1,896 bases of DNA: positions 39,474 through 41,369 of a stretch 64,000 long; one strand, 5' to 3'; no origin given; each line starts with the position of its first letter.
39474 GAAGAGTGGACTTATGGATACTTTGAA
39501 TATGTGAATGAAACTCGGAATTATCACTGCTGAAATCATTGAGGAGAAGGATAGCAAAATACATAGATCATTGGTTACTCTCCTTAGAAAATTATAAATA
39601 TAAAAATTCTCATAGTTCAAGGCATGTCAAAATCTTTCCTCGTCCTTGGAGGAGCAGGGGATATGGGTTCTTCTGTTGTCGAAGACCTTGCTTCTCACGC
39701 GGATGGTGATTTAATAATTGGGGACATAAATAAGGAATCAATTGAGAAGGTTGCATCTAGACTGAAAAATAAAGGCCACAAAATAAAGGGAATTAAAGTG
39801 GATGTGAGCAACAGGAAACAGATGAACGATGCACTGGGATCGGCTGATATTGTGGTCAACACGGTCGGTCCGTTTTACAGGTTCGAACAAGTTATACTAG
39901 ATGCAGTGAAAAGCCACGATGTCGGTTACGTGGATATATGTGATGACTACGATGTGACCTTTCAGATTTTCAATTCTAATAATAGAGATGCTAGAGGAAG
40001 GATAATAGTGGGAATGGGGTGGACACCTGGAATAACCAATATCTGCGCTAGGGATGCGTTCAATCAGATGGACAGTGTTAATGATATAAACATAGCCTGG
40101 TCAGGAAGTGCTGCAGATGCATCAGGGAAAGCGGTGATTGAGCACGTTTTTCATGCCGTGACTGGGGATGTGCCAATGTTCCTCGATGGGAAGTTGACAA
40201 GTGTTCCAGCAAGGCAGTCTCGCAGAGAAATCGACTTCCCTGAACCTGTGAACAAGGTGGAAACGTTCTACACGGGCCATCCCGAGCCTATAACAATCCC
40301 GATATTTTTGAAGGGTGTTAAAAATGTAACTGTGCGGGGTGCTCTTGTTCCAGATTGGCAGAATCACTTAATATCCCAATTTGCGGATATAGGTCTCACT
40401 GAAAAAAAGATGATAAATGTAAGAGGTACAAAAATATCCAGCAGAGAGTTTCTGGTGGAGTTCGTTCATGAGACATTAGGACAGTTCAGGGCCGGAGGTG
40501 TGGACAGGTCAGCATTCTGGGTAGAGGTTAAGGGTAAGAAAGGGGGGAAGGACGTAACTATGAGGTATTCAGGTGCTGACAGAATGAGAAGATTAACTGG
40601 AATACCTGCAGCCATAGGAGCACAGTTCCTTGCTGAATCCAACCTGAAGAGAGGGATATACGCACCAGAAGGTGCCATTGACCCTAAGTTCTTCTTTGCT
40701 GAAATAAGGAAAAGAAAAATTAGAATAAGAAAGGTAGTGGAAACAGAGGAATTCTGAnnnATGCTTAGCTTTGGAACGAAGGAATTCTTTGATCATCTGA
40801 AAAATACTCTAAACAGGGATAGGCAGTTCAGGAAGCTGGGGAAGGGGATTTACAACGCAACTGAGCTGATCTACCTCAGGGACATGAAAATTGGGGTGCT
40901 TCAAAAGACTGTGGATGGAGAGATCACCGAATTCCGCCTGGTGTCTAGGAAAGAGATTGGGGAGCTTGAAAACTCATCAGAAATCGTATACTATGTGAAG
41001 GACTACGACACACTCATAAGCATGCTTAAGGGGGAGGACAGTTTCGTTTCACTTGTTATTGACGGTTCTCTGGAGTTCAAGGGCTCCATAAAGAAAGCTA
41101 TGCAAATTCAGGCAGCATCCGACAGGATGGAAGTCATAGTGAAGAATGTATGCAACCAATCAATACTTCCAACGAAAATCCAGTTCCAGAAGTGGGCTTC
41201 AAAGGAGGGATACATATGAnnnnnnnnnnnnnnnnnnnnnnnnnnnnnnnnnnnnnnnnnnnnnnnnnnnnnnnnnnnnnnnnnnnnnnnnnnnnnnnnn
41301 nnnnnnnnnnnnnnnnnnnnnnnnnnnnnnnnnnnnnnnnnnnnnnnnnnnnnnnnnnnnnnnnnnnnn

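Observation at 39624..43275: Translationally coupled module I do not recognise as a described system: SDH-like oxidoreductase, three tandem SCP2-fold proteins and an APC permease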

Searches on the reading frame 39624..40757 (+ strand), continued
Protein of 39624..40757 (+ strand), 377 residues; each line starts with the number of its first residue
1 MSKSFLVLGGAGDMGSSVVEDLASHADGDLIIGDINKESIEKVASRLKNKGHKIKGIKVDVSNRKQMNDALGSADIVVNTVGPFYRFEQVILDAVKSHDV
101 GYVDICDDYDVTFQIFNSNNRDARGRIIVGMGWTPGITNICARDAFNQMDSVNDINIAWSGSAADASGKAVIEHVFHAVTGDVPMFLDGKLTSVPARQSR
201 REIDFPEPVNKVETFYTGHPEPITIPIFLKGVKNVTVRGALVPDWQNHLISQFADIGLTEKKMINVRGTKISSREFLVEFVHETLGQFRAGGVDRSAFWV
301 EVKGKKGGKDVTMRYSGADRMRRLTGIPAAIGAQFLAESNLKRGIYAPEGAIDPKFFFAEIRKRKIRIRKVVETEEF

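Call 80: search_protein_families(library=pfam, proteins=[L087:2839-4488:-], max_evalue=0.01)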
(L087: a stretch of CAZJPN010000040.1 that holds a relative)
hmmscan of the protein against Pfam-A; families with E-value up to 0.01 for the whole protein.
L087:2839-4488:- (549 aa): 2 families
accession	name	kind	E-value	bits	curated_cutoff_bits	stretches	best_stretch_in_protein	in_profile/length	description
PF12146.15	Hydrolase_4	-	1.1e-06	28.5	27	1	169-208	56-95/239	Serine aminopeptidase, S33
PF12697.13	Abhydrolase_6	-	8.1e-06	27.1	26.3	1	78-240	1-101/217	Alpha/beta hydrolase family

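Call 105: list_cluster_members(proteins=[P0036, P0037, P0038, P0041, P0045, P0050, P0064])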
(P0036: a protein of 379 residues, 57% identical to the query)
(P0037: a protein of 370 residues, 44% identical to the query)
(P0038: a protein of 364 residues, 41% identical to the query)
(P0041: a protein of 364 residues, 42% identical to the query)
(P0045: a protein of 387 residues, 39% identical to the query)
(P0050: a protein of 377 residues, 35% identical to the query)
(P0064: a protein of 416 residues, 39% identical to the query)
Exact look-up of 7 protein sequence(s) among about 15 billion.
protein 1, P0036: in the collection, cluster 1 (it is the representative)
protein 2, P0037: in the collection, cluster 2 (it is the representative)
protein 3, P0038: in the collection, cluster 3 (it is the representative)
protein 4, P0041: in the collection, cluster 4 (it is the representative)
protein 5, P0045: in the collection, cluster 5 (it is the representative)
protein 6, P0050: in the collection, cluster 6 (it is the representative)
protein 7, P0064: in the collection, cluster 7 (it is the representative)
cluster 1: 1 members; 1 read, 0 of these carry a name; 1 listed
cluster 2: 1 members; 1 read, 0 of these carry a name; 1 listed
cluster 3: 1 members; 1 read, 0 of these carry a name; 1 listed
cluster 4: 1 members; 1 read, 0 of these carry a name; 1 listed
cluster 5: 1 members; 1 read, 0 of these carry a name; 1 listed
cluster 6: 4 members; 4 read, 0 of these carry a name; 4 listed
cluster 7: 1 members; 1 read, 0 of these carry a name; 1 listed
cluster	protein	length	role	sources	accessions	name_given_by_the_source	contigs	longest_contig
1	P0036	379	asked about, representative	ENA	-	-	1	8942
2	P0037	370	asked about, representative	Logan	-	-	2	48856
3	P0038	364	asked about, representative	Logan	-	-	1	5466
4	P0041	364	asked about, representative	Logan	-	-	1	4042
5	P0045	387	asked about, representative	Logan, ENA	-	-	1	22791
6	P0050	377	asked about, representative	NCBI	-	-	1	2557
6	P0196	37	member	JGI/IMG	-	-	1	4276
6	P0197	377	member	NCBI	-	-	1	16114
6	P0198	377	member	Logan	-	-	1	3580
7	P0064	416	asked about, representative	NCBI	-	-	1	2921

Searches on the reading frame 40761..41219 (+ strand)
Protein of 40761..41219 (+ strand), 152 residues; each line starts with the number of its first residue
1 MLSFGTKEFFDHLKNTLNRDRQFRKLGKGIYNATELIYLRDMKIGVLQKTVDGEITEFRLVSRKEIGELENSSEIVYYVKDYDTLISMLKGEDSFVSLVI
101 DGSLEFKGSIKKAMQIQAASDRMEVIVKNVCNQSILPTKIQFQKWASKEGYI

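Call 4: search_protein_families(library=pfam, proteins=[window:40761-41219:+], max_evalue=1)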
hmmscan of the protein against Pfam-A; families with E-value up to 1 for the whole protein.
window:40761-41219:+ (152 aa): 0 families

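Call 6: search_protein_families(library=ncbifam, proteins=[window:40761-41219:+], max_evalue=1)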
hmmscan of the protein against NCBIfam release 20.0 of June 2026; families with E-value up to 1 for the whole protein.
window:40761-41219:+ (152 aa): 0 families

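Call 9: find_homologous_proteins(query=window:40761-41219:+)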
Query window:40761-41219:+ (152 aa): 10 proteins with E <= 0.001 among 35 candidates.
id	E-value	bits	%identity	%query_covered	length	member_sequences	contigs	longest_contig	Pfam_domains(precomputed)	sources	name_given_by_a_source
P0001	3.8e-92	324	100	100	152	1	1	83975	-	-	-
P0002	5.9e-67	242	74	100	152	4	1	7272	-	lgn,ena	-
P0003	9.0e-67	242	69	100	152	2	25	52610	-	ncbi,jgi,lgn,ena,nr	ncbi:MAG: hypothetical protein M1386_02650 [Candidatus Thermoplasmatota archaeon]|jgi:negative regul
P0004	5.3e-65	236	69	100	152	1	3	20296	-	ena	-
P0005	1.3e-63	231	68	100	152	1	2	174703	-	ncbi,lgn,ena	-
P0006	2.0e-62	227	66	100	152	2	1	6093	-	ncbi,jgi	jgi:hypothetical protein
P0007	4.4e-62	226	64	100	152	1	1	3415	-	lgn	-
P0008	1.9e-60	221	65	100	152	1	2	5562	-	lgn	-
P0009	4.4e-52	194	57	100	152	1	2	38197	-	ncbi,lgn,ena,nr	ncbi:MAG: hypothetical protein LVQ63_06900 [Thermoplasmatales archaeon]|nr:hypothetical protein [The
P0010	5.6e-47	177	54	100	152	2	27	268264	-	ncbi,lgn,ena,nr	ncbi:MAG: hypothetical protein M0Z77_06785 [Thermoplasmatales archaeon]|nr:hypothetical protein [Can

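Call 16: search_solved_structures(query=A2, max_evalue=10, show_alignments=2)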
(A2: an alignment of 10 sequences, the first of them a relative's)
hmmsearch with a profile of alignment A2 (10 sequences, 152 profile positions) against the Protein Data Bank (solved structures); distinct sequences matched with E-value up to 10: 1.
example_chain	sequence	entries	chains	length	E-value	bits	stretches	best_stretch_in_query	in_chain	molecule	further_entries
6nr8_4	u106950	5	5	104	0.86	12.8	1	54-130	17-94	Prefoldin subunit 4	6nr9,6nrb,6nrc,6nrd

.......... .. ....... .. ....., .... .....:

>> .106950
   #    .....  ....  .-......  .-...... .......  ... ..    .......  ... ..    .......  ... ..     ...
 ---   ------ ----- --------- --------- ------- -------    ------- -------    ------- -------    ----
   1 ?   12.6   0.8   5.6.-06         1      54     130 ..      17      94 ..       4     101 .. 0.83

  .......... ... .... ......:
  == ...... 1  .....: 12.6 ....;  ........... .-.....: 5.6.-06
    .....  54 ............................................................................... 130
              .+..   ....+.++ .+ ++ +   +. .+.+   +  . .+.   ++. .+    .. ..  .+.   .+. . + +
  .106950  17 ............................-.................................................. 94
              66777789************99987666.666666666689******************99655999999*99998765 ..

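Call 21: predict_structure(alignment_id=A2)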
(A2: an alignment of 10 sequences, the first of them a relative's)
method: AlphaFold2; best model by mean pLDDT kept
length: 152 residues; sequences in the alignment: 10
mean_pLDDT: 94.0   pTM: 0.86
mean pLDDT of the five models: 94.0, 94.0, 92.9, 90.2, 89.0
residues with pLDDT >= 90: 136; 70-90: 16; 50-70: 0; < 50: 0
segments of 3 or more residues with pLDDT < 50: none
pLDDT, mean of each block of 10 residues (from residue 1): 94 98 96 96 96 97 95 95 93 83 91 92 95 95 95 93
secondary structure, 60 per line:
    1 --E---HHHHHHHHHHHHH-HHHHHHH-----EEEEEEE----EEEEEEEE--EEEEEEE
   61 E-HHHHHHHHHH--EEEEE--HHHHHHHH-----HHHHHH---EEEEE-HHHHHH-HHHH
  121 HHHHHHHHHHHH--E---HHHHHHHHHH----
elements in order: H7-19 H21-27 E33-39 E44-51 E54-61 H63-72 E75-79 H82-89 H95-100 E104-108 H110-115 H117-132 H139-148

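Call 26: fold_search(model_id=the predicted structure, library=pdb)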
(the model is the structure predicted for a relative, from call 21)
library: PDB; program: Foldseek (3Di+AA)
matches with E <= 10: 980; with E <= 0.001: 25
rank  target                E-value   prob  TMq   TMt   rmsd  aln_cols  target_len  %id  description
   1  2cx7_A                6.8e-07  1.00  0.66  0.76   2.8       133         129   18  Crystal structure of sterol carrier protein 2 (released 2005-12-28)
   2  1wfr_MODEL_1_A        1.4e-06  1.00  0.66  0.69   3.4       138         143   20  Solution structure of the conserved hypothetical protein TT1886, possibly sterol carrier protein, from Thermus (released 2004-11-26)
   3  2cx7_B                1.5e-06  1.00  0.67  0.77   2.6       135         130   18  Crystal structure of sterol carrier protein 2 (released 2005-12-28)
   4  6h6o_A                2.6e-05  1.00  0.51  0.62   4.2       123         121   15  UbiJ-SCP2 Ubiquinone synthesis protein (released 2019-02-13)
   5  6h6n_A                3.2e-05  1.00  0.54  0.63   5.0       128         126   14  UbiJ-SCP2 Ubiquinone synthesis protein (released 2019-02-13)
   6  2yhe_B                3.4e-05  1.00  0.50  0.13   4.0       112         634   16  Structure determination of the stereoselective inverting sec- alkylsulfatase Pisa1 from Pseudomonas sp. (released 2012-05-16)
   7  6h6o_B                3.4e-05  1.00  0.50  0.63   4.1       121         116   15  UbiJ-SCP2 Ubiquinone synthesis protein (released 2019-02-13)
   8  6h6n_B                3.8e-05  1.00  0.51  0.62   4.1       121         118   13  UbiJ-SCP2 Ubiquinone synthesis protein (released 2019-02-13)
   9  2yhe_A                4.9e-05  1.00  0.50  0.13   3.8       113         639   17  Structure determination of the stereoselective inverting sec- alkylsulfatase Pisa1 from Pseudomonas sp. (released 2012-05-16)
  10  6h6p_D                4.9e-05  1.00  0.53  0.66   3.7       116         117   14  UbiJ-SCP2 Ubiquinone synthesis protein (released 2019-02-13)
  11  6h6p_A                5.2e-05  1.00  0.50  0.63   4.1       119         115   14  UbiJ-SCP2 Ubiquinone synthesis protein (released 2019-02-13)
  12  4av7_A                5.6e-05  1.00  0.54  0.15   3.1       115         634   18  Structure determination of the double mutant S233Y F250G from the sec- alkyl sulfatase PisA1 (released 2012-12-05)
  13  3bn8_B                7.1e-05  1.00  0.53  0.70   6.1       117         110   18  Crystal structure of a putative sterol carrier protein type 2 (af1534) from archaeoglobus fulgidus dsm 4304 at 2.11 A  (released 2007-12-25)
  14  2cfu                  1.2e-04  1.00  0.52  0.14   3.4       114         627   19  Crystal structure of SdsA1, an alkylsulfatase from Pseudomonas aeruginosa, in complex with 1-decane-sulfonic-acid. (released 2006-04-26)
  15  2cg2                  1.3e-04  1.00  0.53  0.14   3.4       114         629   19  Crystal structure of SdsA1, an alkylsulfatase from Pseudomonas aeruginosa, in complex with sulfate (released 2006-04-26)
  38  1ikt                  1.0e-02  1.00  0.49  0.61   4.1       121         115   11  LIGANDED STEROL CARRIER PROTEIN TYPE 2 (SCP-2) LIKE DOMAIN OF HUMAN MULTIFUNCTIONAL ENZYME TYPE 2 (MFE-2) (released 2001-11-14)
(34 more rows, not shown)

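Call 77: search_protein_families(library=padloc, proteins=[window:40761-41219:+], max_evalue=0.01)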
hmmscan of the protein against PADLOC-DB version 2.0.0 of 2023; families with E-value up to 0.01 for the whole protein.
window:40761-41219:+ (152 aa): 0 families

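Call 84: list_cluster_members(proteins=[P0003, P0019, P0029, P0010])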
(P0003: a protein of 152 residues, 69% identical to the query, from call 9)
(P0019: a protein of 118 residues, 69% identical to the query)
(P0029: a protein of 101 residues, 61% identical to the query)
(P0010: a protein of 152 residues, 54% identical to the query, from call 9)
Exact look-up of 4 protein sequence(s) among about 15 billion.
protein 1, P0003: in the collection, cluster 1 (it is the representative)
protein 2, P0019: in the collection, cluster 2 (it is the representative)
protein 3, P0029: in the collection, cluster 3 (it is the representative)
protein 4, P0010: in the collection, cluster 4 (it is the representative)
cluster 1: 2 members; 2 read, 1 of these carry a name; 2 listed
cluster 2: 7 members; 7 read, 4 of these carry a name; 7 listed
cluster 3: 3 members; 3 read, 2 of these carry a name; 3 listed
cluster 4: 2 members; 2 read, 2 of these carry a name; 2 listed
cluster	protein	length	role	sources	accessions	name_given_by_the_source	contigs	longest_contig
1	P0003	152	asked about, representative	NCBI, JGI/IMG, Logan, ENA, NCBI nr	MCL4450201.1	MAG: hypothetical protein M1386_02650 [Candidatus Thermoplasmatota archaeon] | negative regulator of genetic competence, sporulation and motility | hypothetical protein [Candidatus Thermoplasmatota archaeon]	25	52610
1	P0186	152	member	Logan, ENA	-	-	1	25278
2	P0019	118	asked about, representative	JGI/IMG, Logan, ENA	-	predicted lipid carrier protein YhbT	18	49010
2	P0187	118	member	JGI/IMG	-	hypothetical protein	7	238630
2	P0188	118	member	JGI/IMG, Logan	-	hypothetical protein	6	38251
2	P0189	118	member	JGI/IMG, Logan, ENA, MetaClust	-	hypothetical protein | \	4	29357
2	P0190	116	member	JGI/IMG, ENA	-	-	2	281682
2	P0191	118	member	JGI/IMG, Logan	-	-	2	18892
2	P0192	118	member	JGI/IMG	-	-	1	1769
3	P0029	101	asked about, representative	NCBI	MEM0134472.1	MAG: SCP2 sterol-binding domain-containing protein [Thermoplasmatales archaeon]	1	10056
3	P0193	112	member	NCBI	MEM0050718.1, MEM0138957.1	MAG: SCP2 sterol-binding domain-containing protein [Candidatus Bathyarchaeia archaeon]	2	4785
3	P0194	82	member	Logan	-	-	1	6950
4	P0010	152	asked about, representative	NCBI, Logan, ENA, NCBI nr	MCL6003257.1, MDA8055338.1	MAG: hypothetical protein M0Z77_06785 [Thermoplasmatales archaeon] | hypothetical protein [Candidatus Thermoplasmatota archaeon]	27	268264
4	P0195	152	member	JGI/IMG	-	hypothetical protein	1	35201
